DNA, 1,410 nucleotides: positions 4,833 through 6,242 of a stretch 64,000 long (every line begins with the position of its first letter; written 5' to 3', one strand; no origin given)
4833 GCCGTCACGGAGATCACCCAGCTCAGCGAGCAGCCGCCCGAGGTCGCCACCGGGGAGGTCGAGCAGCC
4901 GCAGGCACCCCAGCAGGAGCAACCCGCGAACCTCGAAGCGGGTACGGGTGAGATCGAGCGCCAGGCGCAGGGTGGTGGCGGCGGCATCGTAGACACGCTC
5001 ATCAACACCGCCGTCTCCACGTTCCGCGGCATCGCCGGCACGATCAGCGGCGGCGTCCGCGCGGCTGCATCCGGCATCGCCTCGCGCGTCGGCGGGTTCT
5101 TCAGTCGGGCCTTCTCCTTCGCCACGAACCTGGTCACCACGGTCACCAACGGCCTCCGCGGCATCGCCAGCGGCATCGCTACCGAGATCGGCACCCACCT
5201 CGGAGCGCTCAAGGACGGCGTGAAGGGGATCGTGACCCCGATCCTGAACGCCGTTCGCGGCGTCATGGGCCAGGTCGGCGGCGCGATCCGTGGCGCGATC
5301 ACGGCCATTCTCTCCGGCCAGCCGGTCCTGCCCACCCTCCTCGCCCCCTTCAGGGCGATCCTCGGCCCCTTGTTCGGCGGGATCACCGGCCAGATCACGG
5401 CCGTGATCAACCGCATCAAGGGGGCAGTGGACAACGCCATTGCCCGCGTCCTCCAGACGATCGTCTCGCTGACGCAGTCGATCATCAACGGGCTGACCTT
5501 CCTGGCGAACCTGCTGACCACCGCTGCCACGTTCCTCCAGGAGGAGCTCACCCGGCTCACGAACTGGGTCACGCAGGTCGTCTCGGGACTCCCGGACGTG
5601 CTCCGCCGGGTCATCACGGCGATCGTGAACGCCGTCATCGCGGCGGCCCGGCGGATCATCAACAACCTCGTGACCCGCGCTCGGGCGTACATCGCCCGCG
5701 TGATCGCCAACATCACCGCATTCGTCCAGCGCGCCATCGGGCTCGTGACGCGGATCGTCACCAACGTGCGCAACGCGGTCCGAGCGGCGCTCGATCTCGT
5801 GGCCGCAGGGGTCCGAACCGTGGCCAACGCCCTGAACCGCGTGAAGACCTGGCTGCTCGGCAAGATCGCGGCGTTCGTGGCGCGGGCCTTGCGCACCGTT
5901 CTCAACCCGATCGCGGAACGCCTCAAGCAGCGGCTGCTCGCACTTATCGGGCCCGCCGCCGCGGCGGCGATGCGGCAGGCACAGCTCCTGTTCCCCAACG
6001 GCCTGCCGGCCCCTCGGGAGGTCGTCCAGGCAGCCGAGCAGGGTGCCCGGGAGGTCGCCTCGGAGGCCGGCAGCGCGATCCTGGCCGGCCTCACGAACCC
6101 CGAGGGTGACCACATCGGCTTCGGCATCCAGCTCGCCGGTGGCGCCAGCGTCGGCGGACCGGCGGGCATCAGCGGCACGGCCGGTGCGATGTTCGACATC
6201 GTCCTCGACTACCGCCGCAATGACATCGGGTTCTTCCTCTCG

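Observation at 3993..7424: Orphan 1143-aa modular protein with an effector-style leader motif and an architecture I cannot assign to any characterised family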

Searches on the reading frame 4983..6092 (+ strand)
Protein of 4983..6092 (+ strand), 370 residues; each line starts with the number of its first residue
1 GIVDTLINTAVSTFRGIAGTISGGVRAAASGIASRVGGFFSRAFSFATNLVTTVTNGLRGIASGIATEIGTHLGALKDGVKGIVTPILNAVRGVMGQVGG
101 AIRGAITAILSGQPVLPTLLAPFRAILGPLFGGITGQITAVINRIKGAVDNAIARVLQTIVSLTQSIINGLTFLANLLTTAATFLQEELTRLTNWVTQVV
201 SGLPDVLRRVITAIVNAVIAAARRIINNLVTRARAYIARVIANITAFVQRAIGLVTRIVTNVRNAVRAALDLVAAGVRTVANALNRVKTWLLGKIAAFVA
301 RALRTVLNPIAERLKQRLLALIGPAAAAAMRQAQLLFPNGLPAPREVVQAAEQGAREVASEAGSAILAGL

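Call 97: search_dna_similar(query=window:4983-6092:+, collection=phages, mode=protein, max_evalue=0.001, max_rows=15)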
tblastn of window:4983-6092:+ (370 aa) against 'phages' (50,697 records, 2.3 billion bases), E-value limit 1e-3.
Records with a match: 37; places in all: 47; records where one place covers at least 80% of the query: 0.
Best place of each record, by identity: <60% 37.
By first word of the organism name: Enterococcus 10; Arthrobacter 6; Bacillus 6; Coprococcus 3; Lachnospiraceae 2; Agathobacter 2; Ruminococcus 2; Lactococcus 2; Microbacterium 1; phage 1; and 2 more.
By host as written in the record: Arthrobacter sp. ATCC 21022 6; - 4; Enterococcus faecalis 4; Coprococcus sp. 3; Enterococcus faecalis ATCC 700802 / V583 2; Lachnospiraceae 2; Bacillus amyloliquefaciens 2; Agathobacter sp. 2; and 10 more.
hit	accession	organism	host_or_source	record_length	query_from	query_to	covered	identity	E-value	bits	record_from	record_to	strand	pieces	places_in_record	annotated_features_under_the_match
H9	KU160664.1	Arthrobacter phage Salgado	Arthrobacter sp. ATCC 21022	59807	8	170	44%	27.0%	5e-4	48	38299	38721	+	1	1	67: tape measure protein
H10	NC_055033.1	Arthrobacter phage Salgado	Arthrobacter sp. ATCC 21022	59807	8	170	44%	27.0%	5e-4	48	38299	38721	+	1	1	67: tail length tape measure protein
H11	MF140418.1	Arthrobacter phage LiSara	Arthrobacter sp. ATCC 21022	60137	8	170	44%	27.0%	5e-4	48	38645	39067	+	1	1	65: tape measure protein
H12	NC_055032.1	Arthrobacter phage LiSara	Arthrobacter sp. ATCC 21022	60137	8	170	44%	27.0%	5e-4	48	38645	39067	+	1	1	65: tail length tape measure protein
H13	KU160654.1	Arthrobacter phage Laroye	Arthrobacter sp. ATCC 21022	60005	8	170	44%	27.0%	5e-4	48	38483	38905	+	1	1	67: tape measure protein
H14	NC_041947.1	Arthrobacter phage Laroye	Arthrobacter sp. ATCC 21022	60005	8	170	44%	27.0%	5e-4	48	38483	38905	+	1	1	67: tail length tape measure protein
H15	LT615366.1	Enterococcus phage VPE25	-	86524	14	166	41%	28.3%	2e-5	53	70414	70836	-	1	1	Phage tail length tape-measure protein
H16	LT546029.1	Enterococcus phage VFW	-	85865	14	166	41%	28.3%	2e-5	53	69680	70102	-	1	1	Phage tail length tape-measure protein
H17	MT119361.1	Enterococcus phage vipetofem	Enterococcus faecalis ATCC 700802 / V583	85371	14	166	41%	28.3%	2e-5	53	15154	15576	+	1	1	hypothetical protein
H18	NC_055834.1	Enterococcus phage vipetofem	Enterococcus faecalis ATCC 700802 / V583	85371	14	166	41%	28.3%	2e-5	53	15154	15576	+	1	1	tail length tape measure protein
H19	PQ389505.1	Enterococcus phage vB_EfKM29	Enterococcus faecium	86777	14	166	41%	28.3%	2e-5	53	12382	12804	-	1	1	tail length tape-measure protein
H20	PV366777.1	Microbacterium phage IndiRoo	Microbacterium foliorum NRRL B-24224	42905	12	170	43%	26.6%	4e-4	49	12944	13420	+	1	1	19: tape measure protein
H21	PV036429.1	phage NatCom_19828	human feces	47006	1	150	41%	26.7%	1e-4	50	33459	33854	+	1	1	tail length tape measure protein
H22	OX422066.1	Enterococcus phage Planchet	-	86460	1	169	46%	22.9%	2e-5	52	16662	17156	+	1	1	Tail length tape measure protein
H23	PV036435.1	Coprococcus phage NatCom_24345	Coprococcus sp.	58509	2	162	44%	23.9%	2e-8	62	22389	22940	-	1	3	tail length tape measure protein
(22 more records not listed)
